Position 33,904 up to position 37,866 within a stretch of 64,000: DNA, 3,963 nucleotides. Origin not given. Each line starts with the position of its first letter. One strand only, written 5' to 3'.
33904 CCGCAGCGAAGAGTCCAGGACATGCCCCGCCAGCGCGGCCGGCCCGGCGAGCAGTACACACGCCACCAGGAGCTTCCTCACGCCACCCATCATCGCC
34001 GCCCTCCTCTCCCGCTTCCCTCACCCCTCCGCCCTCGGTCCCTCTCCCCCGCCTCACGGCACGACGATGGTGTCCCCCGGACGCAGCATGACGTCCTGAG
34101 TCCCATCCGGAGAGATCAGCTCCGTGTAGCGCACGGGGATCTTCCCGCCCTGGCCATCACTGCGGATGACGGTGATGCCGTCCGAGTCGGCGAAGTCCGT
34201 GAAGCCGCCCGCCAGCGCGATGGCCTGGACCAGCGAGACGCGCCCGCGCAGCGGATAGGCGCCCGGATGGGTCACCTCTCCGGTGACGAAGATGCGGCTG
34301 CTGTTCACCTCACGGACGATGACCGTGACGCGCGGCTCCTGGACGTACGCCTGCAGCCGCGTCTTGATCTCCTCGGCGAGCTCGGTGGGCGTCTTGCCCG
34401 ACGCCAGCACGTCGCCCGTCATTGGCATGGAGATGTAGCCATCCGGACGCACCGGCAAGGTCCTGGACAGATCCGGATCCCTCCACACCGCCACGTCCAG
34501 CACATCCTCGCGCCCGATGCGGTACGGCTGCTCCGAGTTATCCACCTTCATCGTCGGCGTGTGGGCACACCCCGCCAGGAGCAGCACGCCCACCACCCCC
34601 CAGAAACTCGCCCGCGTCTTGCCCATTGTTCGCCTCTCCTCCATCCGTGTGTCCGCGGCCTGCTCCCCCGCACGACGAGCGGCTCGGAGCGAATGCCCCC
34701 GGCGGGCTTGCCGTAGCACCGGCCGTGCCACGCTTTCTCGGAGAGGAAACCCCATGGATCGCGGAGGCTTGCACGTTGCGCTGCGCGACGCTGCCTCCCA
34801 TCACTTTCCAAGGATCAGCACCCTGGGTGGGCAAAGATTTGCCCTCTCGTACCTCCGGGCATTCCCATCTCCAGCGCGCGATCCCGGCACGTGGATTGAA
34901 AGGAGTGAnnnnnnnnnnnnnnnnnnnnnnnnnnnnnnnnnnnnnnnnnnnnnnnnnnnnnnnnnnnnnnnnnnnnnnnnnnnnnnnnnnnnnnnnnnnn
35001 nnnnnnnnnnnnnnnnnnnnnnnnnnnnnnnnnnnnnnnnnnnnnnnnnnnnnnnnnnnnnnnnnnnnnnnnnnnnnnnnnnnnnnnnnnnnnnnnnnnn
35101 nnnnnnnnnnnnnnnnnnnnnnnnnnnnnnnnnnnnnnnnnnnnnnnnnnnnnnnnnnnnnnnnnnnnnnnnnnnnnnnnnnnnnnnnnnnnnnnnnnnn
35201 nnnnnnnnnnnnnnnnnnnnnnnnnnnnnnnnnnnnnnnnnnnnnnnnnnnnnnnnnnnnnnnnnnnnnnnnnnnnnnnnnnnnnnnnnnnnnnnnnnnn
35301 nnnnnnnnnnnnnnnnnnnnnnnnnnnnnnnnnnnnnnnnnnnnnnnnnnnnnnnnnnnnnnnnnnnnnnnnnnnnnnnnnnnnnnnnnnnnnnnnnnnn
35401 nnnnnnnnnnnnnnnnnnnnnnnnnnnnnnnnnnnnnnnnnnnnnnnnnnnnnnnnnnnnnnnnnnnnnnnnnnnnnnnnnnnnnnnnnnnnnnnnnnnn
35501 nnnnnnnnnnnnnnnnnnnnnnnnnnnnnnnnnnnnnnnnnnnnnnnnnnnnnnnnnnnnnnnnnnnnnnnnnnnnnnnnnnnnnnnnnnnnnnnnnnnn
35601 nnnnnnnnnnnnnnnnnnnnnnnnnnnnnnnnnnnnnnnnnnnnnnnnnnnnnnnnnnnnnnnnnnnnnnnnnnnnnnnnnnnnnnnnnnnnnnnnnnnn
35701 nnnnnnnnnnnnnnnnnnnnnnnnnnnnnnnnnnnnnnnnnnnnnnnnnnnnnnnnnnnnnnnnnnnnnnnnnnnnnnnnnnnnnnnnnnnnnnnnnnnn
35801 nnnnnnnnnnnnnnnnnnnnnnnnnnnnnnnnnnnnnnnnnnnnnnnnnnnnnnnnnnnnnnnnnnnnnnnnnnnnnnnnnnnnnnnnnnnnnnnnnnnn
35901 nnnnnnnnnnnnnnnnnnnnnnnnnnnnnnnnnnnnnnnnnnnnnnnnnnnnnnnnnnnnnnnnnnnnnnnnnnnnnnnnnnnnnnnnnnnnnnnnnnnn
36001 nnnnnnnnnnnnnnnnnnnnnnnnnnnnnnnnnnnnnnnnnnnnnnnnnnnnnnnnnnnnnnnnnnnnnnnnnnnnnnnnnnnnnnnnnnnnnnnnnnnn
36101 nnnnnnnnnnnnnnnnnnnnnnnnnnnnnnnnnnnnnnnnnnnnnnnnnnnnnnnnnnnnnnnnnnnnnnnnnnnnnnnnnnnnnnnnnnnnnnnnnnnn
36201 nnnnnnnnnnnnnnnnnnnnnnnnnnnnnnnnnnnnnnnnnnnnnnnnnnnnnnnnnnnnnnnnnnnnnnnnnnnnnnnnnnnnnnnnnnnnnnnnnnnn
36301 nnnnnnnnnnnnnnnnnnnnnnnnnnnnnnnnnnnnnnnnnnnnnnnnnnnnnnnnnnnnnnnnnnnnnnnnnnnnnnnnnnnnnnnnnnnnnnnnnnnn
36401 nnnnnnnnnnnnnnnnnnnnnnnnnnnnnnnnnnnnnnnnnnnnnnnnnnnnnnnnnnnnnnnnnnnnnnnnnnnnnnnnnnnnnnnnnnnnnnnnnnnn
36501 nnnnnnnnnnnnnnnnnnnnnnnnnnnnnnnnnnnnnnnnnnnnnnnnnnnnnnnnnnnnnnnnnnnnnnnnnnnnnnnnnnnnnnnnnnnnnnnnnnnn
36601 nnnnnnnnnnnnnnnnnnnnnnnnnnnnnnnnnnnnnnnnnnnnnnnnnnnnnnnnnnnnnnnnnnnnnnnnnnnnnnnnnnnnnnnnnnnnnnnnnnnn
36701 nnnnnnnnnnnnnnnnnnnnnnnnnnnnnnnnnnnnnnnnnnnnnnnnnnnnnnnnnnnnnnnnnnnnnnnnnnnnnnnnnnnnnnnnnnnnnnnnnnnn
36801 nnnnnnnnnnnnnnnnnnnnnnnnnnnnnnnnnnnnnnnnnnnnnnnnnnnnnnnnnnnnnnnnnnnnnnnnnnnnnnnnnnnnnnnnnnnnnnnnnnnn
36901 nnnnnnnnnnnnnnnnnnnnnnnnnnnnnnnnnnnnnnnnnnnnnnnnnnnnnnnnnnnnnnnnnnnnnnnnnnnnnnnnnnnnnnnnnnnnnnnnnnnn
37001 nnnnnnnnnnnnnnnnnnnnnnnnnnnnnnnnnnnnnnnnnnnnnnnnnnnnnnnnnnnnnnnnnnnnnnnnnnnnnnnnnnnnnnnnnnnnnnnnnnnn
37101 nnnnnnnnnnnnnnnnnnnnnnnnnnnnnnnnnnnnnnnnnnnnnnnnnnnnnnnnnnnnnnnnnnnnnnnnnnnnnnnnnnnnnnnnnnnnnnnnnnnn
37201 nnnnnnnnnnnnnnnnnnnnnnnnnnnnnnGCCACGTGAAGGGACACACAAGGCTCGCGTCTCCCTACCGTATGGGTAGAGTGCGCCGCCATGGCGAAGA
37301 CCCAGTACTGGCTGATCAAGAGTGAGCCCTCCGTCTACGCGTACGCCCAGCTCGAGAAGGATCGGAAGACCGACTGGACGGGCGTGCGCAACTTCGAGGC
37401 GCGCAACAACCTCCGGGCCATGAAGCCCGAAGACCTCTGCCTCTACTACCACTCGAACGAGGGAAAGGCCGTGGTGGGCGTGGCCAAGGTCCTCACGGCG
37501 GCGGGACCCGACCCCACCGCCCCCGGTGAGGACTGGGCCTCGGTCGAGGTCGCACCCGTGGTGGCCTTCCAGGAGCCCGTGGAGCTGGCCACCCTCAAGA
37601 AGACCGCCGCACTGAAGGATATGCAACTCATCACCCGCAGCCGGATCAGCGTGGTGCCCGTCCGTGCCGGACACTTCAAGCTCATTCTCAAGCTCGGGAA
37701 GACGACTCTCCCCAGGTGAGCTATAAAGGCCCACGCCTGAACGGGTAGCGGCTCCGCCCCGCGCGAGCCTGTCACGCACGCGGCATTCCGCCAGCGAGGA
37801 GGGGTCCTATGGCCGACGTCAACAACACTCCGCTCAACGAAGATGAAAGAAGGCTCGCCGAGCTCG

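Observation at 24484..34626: Nine-gene Wzx/Wzy-type polysaccharide export operon with exoA-I (spore-coat glycan) gene order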

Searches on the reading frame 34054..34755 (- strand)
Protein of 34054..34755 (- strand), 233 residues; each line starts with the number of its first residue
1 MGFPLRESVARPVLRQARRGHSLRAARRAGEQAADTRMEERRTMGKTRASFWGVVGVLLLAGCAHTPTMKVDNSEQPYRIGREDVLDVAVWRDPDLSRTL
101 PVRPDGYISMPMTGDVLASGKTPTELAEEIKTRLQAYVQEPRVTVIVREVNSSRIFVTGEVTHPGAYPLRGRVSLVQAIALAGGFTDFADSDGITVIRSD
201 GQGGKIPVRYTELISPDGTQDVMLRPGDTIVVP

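Call 5: search_protein_families(library=pfam, proteins=[window:34054-34755:-], max_evalue=0.01)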
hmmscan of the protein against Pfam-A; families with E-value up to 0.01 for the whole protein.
window:34054-34755:- (233 aa): 3 families
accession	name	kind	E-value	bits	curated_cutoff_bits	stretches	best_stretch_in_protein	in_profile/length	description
PF02563.21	Poly_export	-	4.6e-26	91.2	28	1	73-147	2-76/77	Polysaccharide biosynthesis/export protein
PF10531.15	SLBB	-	1.7e-14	53.8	27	1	155-204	2-49/55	SLBB domain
PF22461.2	SLBB_2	-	6e-11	42.7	27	1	154-232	2-79/79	SLBB domain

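Call 52: search_protein_families(library=ncbifam, proteins=[window:34054-34626:-], max_evalue=0.00001)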
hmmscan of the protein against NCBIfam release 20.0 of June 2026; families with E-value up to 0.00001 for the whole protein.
window:34054-34626:- (190 aa): 4 families
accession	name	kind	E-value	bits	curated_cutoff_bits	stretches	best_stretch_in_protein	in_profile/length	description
TIGR03027.2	pepcterm_export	equivalog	3e-46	157.2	180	1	34-190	2-165/169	XrtA/PEP-CTERM system exopolysaccharide export protein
NF041843.1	EpsY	equivalog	3.5e-38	130.9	320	1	29-189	47-210/211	exopolysaccharide export protein EpsY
TIGR03028.1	EpsE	equivalog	3.7e-24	85.4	262.65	1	35-189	2-159/239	polysaccharide export protein EpsE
NF011658.0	PRK15078.1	subfamily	4.1e-22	78.5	333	1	31-190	81-250/380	polysaccharide export protein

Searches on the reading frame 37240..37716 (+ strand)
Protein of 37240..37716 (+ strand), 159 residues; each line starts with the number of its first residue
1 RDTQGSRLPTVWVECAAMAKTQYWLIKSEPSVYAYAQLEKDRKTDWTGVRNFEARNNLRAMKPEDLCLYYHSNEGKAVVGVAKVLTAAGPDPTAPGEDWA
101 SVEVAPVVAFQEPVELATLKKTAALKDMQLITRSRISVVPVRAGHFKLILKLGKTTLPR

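Call 24: search_protein_families(library=pfam, proteins=[window:37240-37716:+], max_evalue=0.001)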
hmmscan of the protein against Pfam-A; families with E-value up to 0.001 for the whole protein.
window:37240-37716:+ (159 aa): 1 family
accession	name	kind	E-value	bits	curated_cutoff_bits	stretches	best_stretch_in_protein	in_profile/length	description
PF01878.24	EVE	-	1e-40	139.5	23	1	22-152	1-145/145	EVE domain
